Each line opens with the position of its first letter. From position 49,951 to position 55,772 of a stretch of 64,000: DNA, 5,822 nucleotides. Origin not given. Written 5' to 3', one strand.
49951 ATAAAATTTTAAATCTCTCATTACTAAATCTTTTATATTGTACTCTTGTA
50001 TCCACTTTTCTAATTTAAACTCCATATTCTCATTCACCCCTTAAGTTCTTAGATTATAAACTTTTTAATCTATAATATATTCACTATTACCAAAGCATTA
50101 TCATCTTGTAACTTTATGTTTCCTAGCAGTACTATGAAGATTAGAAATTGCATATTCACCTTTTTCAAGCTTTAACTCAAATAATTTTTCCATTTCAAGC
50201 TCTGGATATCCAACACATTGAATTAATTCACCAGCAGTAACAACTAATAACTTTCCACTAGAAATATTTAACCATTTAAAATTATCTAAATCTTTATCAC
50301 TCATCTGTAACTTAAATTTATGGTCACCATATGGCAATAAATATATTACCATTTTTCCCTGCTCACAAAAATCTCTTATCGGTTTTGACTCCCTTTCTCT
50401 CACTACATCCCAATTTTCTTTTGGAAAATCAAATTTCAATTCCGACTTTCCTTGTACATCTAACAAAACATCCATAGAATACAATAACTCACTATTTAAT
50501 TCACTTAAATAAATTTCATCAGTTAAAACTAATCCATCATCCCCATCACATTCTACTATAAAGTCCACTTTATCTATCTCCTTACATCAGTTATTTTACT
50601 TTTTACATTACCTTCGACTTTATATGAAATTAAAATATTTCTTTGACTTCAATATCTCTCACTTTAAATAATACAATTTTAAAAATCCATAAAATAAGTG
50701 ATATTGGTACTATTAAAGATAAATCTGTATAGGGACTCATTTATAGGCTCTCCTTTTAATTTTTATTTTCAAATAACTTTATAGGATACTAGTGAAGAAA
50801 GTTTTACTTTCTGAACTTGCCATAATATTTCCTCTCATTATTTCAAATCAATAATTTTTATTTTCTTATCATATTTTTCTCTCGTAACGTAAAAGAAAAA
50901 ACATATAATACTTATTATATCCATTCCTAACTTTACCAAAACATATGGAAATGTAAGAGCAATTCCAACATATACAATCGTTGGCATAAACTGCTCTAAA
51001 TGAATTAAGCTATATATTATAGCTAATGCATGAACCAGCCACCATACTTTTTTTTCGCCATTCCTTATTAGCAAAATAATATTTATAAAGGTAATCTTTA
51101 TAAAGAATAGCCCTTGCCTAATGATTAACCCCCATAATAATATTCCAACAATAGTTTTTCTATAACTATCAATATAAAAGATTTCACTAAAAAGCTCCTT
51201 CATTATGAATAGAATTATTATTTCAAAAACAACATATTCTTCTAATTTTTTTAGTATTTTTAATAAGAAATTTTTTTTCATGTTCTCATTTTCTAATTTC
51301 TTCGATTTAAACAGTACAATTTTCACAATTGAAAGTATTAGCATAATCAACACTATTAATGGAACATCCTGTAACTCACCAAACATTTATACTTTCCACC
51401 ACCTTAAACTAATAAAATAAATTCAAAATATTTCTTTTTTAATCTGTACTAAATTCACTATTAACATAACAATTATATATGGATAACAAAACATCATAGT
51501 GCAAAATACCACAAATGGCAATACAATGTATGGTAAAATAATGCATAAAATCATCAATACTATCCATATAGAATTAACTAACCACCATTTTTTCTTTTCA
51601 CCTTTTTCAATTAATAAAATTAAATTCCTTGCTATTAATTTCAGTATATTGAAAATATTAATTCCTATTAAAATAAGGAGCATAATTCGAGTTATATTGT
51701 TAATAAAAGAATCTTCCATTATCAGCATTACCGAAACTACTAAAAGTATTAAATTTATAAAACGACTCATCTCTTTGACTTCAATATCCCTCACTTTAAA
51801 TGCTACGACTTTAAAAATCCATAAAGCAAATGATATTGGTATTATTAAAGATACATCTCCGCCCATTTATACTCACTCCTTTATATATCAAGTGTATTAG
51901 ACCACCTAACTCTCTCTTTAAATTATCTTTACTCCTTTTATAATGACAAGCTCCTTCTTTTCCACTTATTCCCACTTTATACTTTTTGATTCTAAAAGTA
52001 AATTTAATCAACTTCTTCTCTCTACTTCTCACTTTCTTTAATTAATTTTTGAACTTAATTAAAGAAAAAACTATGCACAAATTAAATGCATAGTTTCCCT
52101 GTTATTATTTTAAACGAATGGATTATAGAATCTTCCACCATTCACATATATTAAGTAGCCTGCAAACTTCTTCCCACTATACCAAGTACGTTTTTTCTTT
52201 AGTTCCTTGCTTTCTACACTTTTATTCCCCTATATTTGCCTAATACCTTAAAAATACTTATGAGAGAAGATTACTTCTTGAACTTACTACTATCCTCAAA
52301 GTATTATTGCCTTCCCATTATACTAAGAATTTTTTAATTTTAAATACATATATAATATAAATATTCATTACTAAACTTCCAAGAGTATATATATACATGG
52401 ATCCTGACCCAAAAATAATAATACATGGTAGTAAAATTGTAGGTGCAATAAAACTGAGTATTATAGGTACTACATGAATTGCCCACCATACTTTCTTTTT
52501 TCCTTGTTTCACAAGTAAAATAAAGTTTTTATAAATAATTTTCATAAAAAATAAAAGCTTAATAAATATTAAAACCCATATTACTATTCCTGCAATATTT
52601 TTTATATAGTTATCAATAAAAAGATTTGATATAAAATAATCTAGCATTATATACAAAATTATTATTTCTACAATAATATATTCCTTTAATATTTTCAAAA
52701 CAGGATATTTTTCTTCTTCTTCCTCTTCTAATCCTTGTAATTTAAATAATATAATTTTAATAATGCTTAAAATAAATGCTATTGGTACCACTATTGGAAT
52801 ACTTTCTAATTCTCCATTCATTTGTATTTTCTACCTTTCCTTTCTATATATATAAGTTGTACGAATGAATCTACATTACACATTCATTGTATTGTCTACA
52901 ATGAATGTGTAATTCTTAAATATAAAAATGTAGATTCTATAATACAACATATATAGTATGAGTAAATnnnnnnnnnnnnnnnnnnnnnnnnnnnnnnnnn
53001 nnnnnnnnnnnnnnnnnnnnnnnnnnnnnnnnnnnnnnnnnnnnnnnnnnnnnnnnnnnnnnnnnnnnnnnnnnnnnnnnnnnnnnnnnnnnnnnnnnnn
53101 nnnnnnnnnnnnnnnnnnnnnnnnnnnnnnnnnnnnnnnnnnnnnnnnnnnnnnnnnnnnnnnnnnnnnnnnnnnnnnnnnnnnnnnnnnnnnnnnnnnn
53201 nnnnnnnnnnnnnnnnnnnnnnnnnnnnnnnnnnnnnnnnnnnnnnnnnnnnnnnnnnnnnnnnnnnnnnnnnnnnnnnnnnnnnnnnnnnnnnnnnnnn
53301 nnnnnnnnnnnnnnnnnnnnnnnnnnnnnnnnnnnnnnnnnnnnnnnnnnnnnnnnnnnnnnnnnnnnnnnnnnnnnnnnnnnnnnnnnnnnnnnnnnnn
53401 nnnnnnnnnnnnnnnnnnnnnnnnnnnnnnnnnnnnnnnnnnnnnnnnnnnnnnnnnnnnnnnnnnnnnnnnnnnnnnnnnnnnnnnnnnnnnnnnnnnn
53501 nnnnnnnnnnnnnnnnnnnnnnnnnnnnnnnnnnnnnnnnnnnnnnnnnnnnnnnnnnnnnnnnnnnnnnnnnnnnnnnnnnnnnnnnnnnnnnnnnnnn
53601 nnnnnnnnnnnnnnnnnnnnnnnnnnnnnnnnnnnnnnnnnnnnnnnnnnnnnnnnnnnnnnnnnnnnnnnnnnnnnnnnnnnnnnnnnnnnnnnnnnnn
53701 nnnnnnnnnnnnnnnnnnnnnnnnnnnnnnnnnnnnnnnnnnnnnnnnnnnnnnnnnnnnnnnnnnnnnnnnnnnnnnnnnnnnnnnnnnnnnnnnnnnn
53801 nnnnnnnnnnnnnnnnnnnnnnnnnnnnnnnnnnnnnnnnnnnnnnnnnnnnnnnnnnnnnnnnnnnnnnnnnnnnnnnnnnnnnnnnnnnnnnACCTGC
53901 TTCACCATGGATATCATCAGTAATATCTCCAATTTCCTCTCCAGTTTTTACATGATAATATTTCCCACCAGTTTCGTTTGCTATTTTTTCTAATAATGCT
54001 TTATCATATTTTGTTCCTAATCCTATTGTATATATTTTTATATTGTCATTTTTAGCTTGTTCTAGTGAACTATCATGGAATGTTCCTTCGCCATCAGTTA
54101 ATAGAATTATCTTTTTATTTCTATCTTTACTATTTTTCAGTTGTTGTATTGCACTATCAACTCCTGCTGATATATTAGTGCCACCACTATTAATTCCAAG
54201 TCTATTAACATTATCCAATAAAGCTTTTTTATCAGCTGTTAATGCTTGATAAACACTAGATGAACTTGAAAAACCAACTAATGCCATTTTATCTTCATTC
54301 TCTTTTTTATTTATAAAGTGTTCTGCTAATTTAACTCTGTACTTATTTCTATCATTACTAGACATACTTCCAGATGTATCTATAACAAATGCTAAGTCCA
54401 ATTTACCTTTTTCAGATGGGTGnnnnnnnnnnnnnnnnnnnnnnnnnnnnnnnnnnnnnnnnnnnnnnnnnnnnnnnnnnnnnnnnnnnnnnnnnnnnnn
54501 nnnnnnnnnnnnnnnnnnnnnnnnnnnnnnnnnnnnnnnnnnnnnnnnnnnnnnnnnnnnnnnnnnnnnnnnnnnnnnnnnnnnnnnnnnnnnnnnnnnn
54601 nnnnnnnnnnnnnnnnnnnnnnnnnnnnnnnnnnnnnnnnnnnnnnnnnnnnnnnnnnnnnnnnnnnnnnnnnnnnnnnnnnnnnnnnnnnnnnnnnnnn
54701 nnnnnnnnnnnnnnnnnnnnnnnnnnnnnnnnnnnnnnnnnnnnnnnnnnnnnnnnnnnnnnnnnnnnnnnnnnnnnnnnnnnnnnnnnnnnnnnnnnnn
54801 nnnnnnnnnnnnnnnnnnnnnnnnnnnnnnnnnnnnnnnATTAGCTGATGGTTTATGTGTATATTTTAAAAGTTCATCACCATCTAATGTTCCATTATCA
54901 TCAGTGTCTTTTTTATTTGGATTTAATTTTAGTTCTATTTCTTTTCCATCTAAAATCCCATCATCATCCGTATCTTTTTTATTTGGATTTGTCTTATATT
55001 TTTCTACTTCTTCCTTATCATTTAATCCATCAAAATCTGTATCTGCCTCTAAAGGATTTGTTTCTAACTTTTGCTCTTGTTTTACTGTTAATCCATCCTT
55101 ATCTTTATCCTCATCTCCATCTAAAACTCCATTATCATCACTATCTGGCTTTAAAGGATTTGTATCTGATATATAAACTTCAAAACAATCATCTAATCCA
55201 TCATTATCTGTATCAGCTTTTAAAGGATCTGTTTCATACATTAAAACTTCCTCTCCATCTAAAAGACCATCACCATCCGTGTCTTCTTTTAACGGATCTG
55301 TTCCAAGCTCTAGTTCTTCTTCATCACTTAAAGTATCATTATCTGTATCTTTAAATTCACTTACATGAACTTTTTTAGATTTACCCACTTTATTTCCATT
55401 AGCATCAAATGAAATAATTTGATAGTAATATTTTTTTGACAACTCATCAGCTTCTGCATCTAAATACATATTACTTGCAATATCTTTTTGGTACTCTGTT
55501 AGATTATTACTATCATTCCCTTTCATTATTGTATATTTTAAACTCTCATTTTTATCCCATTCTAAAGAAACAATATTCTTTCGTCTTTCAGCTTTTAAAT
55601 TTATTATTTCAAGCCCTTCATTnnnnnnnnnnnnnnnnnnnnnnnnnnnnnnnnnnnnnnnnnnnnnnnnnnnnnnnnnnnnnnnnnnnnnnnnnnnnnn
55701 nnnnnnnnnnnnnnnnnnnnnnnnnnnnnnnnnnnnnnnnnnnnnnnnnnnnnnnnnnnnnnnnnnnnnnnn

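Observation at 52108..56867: About 4.7-kb insertion bounded by 55-bp direct repeats carries a 1223-aa CBM3-TSP3-VWA-lipase secreted protein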

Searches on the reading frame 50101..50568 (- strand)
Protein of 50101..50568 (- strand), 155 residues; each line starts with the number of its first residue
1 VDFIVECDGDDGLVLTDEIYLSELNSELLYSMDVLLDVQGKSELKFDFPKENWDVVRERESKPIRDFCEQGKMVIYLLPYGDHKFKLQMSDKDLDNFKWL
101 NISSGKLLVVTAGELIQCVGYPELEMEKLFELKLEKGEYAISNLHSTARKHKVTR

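Call 6: search_protein_families(library=pfam, proteins=[window:50101-50568:-], max_evalue=0.01)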
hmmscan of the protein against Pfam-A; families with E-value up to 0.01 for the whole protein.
window:50101-50568:- (155 aa): 0 families

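Call 9: search_protein_families(library=ncbifam, proteins=[window:50101-50568:-], max_evalue=0.01)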
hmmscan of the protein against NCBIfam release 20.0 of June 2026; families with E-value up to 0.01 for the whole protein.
window:50101-50568:- (155 aa): 0 families

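Call 34: search_protein_families(library=pfam, proteins=[window:50101-50568:-], max_evalue=10)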
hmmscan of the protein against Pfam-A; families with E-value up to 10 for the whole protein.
window:50101-50568:- (155 aa): 0 families

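Call 57: find_homologous_proteins(query=window:50101-50568:-, max_evalue=0.001)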
Query window:50101-50568:- (155 aa): 35 proteins with E <= 0.001 among 51 candidates.
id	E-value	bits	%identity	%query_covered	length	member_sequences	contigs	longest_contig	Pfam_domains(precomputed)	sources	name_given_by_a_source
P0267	7.4e-81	288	92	92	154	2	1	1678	-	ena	-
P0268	2.9e-56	208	68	92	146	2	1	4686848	-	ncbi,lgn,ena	-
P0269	2.7e-55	205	61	99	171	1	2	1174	-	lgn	-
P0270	2.0e-53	199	65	92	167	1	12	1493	-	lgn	-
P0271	2.0e-53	199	67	92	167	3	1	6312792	-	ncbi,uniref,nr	ncbi:hypothetical protein [Clostridium sp. JS66]|uniref:hypothetical protein n=1 Tax=Clostridium sp.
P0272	5.7e-53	197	65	92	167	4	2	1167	-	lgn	-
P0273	1.0e-52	196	65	92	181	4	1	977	-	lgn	-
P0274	2.7e-51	192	65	92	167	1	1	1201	-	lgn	-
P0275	6.3e-51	190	63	92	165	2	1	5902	-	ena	-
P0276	1.6e-49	186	62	92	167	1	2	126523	-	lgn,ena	-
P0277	1.4e-45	173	59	92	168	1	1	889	-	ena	-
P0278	2.8e-45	172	56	92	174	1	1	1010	-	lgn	-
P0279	2.4e-44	169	60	92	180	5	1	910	-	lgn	-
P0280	3.4e-44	169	58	92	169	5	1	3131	-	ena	-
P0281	6.0e-44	168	61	92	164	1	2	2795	-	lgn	-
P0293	1.0e-34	138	52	92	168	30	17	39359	-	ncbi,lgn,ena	-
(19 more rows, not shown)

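Call 58: find_encoding_contigs(protein=P0293, flank=5000, max_places=4)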
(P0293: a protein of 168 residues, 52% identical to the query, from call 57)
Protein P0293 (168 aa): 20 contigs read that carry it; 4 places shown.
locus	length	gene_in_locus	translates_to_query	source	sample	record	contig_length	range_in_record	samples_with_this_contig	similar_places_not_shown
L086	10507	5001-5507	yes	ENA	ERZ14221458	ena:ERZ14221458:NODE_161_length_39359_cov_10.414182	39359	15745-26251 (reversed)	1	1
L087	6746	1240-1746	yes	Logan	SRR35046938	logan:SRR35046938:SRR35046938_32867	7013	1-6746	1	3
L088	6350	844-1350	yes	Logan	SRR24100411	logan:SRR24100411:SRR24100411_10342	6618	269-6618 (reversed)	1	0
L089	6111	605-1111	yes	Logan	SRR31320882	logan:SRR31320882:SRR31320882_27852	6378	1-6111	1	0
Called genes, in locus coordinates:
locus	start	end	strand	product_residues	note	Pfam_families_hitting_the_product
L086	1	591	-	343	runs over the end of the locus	-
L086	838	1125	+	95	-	-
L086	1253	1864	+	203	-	PF09346:SMI1_KNR4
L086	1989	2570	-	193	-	PF12801:Fer4_5 (faint)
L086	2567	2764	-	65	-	PF14697:Fer4_21, PF13237:Fer4_10 (faint), PF12838:Fer4_7, PF13187:Fer4_9 (weak), PF25160:LdpA_Fe-S-bd, PF12797:Fer4_2 (weak), PF12837:Fer4_6, PF00037:Fer4, +2 more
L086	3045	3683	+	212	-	PF00072:Response_reg, PF04397:LytTR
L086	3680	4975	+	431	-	PF02518:HATPase_c (weak), PF14501:HATPase_c_5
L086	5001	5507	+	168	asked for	-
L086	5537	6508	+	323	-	PF01207:Dus, PF03060:NMO (weak)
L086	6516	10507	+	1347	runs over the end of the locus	PF13306:LRR_5, PF13855:LRR_8 (faint), PF13306:LRR_5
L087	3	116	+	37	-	?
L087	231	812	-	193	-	PF12801:Fer4_5 (faint)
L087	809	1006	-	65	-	PF14697:Fer4_21, PF13237:Fer4_10 (faint), PF12838:Fer4_7, PF13187:Fer4_9 (weak), PF25160:LdpA_Fe-S-bd, PF12797:Fer4_2 (weak), PF12837:Fer4_6, PF00037:Fer4, +2 more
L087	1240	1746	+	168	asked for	-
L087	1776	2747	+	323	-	PF01207:Dus, PF03060:NMO (weak)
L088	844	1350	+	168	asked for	-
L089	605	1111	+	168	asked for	-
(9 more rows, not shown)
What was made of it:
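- Tried and rejected: Its context elsewhere (next to a Dus gene) says nothing about immunity (calls 57, 58).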

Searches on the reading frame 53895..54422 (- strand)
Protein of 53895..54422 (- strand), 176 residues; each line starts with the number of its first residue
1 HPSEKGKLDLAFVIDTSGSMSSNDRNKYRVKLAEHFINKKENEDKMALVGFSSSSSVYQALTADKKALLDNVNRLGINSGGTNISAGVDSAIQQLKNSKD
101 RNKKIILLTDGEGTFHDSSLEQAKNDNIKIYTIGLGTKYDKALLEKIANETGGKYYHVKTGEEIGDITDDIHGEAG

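Call 60: search_protein_families(library=pfam, proteins=[window:53895-54422:-], max_evalue=1)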
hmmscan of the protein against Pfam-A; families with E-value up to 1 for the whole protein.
window:53895-54422:- (176 aa): 8 families
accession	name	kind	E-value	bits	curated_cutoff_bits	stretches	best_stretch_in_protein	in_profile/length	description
PF00092.34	VWA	-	6.2e-25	88.8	23.8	1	9-169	1-173/174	von Willebrand factor type A domain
PF13519.12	VWA_2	-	1.8e-19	70.7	27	1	11-112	2-107/107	von Willebrand factor type A domain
PF13768.12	VWA_3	-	2.4e-12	47.6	27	1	9-156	2-154/155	von Willebrand factor type A domain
PF25106.1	VWA_4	-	8.3e-07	29.2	27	1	10-114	2-107/169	von Willebrand factor A domain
PF05762.20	VWA_CoxE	-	6.8e-05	22.8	26.4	1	5-120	54-168/222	VWA domain containing CoxE-like protein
PF09967.15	DUF2201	-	0.00048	20.7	26.4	1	10-113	1-91/123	VWA-like domain (DUF2201)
PF10138.15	vWA-TerF-like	-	0.047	14.3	29.4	1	11-138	5-144/200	vWA found in TerF C terminus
PF01751.28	Toprim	-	0.14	12.8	23.1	1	56-111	20-65/96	Toprim domain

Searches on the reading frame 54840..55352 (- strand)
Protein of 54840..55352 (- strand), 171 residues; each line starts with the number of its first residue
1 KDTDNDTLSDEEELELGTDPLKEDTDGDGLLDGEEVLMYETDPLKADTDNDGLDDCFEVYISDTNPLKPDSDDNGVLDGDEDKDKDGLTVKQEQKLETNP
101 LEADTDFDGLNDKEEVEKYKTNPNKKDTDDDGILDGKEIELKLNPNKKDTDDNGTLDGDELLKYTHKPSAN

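Call 60: search_protein_families(library=pfam, proteins=[window:54840-55352:-], max_evalue=1)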
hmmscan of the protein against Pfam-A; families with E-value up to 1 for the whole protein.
window:54840-55352:- (171 aa): 1 family
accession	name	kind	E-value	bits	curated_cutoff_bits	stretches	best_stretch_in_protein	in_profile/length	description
PF18884.5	TSP3_bac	-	2.4e-28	98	25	5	24-46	1-22/22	Bacterial TSP3 repeat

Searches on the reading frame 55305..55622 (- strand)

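Call 60: search_protein_families(library=pfam, proteins=[window:55305-55622:-], max_evalue=1)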
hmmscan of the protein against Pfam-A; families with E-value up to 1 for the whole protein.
window:55305-55622:- (106 aa): 1 family
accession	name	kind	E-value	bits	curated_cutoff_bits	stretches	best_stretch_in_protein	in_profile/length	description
PF18884.5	TSP3_bac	-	0.48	10.8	25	1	92-104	1-13/22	Bacterial TSP3 repeat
